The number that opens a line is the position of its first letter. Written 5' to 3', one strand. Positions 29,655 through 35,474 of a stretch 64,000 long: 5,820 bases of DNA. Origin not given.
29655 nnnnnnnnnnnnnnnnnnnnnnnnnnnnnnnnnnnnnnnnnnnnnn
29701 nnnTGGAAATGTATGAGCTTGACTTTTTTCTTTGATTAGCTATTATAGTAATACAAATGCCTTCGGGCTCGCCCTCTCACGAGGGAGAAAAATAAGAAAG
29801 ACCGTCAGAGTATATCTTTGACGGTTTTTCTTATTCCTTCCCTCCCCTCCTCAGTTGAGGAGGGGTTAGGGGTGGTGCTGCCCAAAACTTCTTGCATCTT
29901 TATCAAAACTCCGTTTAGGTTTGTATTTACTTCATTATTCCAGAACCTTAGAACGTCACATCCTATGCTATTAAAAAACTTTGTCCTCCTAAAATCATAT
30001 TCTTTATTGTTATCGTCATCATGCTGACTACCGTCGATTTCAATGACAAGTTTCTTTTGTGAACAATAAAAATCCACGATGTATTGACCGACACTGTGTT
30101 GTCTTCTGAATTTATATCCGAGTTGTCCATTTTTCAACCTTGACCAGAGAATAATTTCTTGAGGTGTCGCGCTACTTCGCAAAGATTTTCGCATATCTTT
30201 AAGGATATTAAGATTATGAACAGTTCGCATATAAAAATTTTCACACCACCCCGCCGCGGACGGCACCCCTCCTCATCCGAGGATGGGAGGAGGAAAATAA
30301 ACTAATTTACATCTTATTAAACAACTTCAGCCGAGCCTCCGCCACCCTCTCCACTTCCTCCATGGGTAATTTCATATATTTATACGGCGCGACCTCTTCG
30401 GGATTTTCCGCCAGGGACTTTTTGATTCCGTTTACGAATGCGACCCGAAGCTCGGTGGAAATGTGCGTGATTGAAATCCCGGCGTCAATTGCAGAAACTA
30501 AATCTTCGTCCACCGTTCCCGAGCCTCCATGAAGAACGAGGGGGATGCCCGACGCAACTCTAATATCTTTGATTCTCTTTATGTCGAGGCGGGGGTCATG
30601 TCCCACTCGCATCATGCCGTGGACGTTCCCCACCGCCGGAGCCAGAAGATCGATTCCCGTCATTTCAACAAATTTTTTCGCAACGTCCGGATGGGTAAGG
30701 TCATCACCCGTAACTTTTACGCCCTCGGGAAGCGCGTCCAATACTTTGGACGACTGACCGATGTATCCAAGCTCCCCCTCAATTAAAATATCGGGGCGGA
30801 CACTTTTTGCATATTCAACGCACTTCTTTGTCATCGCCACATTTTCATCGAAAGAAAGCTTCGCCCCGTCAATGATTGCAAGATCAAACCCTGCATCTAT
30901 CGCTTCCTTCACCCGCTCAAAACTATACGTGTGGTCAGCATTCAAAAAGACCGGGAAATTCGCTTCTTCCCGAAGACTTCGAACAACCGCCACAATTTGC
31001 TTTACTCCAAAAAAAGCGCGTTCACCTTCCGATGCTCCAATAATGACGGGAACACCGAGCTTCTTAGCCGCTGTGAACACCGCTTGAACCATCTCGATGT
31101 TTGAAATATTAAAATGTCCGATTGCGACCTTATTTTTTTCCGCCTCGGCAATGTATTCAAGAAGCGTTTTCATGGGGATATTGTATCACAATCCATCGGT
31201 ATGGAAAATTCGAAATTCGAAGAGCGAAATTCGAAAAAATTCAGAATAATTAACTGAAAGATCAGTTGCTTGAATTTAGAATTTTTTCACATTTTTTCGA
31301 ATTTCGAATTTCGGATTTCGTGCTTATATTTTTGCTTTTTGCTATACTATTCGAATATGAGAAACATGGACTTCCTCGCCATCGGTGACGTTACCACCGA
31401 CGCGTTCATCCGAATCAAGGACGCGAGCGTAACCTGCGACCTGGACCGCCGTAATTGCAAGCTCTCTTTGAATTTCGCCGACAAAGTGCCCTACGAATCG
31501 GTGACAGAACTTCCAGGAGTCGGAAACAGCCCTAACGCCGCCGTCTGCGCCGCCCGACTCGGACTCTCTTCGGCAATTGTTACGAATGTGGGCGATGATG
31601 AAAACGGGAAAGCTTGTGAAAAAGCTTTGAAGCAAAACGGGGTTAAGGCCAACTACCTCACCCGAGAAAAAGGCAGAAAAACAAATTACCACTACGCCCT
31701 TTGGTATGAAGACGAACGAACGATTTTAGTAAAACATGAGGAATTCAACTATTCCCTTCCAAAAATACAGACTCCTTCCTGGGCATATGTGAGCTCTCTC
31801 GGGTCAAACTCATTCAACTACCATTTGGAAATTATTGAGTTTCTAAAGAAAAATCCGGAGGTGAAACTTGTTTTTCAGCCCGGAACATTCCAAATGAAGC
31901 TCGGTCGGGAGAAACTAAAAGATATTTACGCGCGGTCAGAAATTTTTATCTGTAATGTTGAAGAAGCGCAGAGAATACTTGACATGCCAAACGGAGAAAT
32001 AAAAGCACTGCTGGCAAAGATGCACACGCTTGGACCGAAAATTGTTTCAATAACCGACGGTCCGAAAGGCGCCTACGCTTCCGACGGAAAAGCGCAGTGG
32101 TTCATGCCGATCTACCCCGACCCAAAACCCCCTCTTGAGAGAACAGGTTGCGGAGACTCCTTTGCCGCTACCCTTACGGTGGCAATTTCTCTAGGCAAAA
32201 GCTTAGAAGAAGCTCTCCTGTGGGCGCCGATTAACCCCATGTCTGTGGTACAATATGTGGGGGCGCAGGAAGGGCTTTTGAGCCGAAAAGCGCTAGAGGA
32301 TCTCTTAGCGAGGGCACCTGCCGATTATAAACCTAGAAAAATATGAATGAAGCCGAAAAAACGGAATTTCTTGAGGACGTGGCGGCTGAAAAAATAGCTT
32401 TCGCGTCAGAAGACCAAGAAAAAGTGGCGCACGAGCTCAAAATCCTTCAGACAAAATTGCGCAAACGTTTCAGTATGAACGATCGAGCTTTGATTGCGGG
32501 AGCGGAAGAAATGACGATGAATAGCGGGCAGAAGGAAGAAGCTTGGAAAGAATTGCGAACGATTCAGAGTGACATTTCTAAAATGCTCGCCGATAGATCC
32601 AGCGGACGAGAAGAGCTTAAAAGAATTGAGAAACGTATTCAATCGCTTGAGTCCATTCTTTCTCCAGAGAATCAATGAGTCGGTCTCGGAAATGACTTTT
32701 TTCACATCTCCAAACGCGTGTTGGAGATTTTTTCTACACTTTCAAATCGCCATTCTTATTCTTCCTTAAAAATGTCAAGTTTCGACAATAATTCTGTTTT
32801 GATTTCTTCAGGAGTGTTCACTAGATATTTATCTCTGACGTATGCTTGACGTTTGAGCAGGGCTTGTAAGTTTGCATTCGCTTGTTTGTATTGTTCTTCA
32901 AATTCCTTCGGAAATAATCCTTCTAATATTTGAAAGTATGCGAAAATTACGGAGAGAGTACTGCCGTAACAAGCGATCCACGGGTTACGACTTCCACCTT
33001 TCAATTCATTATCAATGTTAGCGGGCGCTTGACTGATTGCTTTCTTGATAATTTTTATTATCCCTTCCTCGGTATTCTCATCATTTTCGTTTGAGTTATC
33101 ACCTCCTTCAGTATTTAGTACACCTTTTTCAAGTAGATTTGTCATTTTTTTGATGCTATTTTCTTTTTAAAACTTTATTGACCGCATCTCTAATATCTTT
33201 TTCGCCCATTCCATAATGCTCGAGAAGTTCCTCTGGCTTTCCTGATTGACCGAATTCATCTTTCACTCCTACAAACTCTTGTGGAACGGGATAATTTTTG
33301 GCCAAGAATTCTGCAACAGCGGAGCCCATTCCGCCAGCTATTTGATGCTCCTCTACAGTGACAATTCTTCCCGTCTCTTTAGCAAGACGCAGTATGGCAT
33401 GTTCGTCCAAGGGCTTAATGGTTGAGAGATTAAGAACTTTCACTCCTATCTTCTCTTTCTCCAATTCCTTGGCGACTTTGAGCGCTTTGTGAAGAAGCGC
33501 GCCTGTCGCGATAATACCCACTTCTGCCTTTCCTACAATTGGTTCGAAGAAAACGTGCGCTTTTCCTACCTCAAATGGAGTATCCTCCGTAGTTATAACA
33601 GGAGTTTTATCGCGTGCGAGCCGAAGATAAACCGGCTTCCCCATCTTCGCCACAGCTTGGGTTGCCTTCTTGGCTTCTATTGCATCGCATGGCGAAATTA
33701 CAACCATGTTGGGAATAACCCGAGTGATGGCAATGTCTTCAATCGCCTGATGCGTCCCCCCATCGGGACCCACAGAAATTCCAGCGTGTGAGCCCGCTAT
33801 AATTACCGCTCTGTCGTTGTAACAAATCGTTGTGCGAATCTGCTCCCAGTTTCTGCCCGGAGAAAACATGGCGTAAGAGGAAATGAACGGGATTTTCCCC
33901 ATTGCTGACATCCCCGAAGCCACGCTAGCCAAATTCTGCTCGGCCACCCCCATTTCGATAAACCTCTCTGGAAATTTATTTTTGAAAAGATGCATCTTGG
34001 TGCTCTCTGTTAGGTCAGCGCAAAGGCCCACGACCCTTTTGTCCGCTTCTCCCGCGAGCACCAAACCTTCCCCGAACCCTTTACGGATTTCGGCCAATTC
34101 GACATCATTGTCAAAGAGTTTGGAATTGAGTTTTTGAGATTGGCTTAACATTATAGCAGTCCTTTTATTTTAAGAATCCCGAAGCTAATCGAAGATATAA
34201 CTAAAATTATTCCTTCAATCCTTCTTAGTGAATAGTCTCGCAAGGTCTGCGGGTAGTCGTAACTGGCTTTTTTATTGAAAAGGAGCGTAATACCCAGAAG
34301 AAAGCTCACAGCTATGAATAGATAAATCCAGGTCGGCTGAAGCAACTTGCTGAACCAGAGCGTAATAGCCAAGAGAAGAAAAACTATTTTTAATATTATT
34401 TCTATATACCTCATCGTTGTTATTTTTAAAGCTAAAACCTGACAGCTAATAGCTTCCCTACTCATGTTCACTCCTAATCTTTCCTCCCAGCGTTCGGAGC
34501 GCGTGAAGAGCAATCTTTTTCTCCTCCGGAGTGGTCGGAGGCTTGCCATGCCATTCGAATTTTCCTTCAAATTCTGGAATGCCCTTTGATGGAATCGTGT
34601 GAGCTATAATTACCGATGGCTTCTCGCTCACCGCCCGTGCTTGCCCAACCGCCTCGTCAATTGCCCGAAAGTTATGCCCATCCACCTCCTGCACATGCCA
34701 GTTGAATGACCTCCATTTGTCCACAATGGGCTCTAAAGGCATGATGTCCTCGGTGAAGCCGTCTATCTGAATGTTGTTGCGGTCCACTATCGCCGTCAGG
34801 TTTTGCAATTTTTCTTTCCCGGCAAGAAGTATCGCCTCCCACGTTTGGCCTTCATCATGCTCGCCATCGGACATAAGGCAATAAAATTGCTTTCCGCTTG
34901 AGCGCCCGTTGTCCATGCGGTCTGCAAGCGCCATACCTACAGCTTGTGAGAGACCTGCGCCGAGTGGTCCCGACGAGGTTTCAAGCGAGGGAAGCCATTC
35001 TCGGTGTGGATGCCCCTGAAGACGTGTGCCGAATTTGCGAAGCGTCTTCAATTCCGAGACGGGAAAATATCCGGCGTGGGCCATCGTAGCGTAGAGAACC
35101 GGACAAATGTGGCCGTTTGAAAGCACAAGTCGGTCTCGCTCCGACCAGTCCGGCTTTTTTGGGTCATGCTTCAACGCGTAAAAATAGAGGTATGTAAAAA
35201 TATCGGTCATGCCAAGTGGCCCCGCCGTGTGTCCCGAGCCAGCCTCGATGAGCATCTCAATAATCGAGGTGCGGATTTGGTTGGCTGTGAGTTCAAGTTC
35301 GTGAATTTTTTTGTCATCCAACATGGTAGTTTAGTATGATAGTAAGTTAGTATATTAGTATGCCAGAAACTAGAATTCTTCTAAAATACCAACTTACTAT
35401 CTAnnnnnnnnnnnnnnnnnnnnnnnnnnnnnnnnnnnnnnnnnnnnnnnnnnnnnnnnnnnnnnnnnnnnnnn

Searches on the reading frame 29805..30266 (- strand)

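Call 46: search_protein_families(library=pfam, proteins=[window:29805-30266:-], max_evalue=0.001)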
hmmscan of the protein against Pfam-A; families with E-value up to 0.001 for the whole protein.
window:29805-30266:- (153 aa): 2 families
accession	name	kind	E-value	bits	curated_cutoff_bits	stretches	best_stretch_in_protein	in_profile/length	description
PF04480.18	DUF559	-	2.8e-35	120.9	20.6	1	23-128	4-108/109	Protein of unknown function (DUF559)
PF18741.7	MTES_1575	-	3.3e-08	33.9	38.2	1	48-125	11-93/96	REase_MTES_1575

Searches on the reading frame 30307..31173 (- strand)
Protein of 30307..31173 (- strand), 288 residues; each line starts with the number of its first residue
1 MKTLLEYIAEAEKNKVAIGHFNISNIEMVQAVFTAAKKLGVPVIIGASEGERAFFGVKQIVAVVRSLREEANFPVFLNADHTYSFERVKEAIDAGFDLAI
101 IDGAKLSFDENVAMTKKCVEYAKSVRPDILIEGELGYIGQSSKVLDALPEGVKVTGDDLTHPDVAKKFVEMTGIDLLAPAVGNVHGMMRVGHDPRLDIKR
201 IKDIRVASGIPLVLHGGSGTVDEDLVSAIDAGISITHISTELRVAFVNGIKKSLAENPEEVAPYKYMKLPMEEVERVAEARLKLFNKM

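Call 46: search_protein_families(library=pfam, proteins=[window:30307-31173:-], max_evalue=0.001)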
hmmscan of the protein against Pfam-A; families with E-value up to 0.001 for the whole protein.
window:30307-31173:- (288 aa): 1 family
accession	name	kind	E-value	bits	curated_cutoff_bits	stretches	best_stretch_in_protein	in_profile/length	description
PF01116.26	F_bP_aldolase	-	3.5e-75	253.5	25.5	1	3-287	2-274/277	Fructose-bisphosphate aldolase class-II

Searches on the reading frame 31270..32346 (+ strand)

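Call 46: search_protein_families(library=pfam, proteins=[window:31270-32346:+], max_evalue=0.001)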
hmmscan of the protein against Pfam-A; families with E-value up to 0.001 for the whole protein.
window:31270-32346:+ (358 aa): 1 family
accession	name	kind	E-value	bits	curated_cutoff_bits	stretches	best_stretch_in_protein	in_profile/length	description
PF00294.29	PfkB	-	2.1e-31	109.8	25.8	1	83-335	36-298/302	pfkB family carbohydrate kinase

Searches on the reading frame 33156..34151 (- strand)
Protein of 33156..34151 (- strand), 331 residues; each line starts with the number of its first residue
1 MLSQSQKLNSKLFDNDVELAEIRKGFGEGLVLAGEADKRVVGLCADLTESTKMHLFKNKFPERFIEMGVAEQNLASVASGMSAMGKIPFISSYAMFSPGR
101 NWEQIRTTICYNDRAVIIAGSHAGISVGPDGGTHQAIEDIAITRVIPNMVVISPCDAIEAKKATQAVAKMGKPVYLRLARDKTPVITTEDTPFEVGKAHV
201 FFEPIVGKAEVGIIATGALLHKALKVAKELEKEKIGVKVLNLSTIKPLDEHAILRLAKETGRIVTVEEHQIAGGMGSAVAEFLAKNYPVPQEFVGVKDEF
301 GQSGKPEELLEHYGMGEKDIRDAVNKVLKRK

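Call 47: search_protein_families(library=pfam, proteins=[window:33156-34151:-], max_evalue=0.001)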
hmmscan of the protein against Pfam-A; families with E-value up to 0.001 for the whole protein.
window:33156-34151:- (331 aa): 4 families
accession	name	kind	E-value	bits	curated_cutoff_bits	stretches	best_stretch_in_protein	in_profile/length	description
PF02779.29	Transket_pyr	-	3.9e-39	134.5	27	1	22-183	5-172/174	Transketolase, pyrimidine binding domain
PF02780.25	Transketolase_C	-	1.9e-31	109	25.9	1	208-320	9-124/124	Transketolase, C-terminal domain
PF22613.1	Transketolase_C_1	-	1e-07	32.6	27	1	207-315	10-112/113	Transketolase-like TK C-terminal domain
PF17147.9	PFOR_II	-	4e-05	24.4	27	1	209-286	1-78/102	Pyruvate:ferredoxin oxidoreductase core domain II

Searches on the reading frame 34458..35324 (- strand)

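Call 47: search_protein_families(library=pfam, proteins=[window:34458-35324:-], max_evalue=0.001)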
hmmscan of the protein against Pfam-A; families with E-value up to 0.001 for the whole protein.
window:34458-35324:- (288 aa): 3 families
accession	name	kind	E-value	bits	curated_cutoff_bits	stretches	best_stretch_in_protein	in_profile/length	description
PF00456.26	Transketolase_N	-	5.1e-62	210.2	22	1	13-265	5-265/334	Transketolase, thiamine diphosphate binding domain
PF13292.11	DXP_synthase_N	-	5.9e-09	36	21.2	1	6-188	14-176/274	1-deoxy-D-xylulose-5-phosphate synthase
PF00676.26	E1_dh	-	8.2e-05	22.2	22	1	115-236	97-217/300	Dehydrogenase E1 component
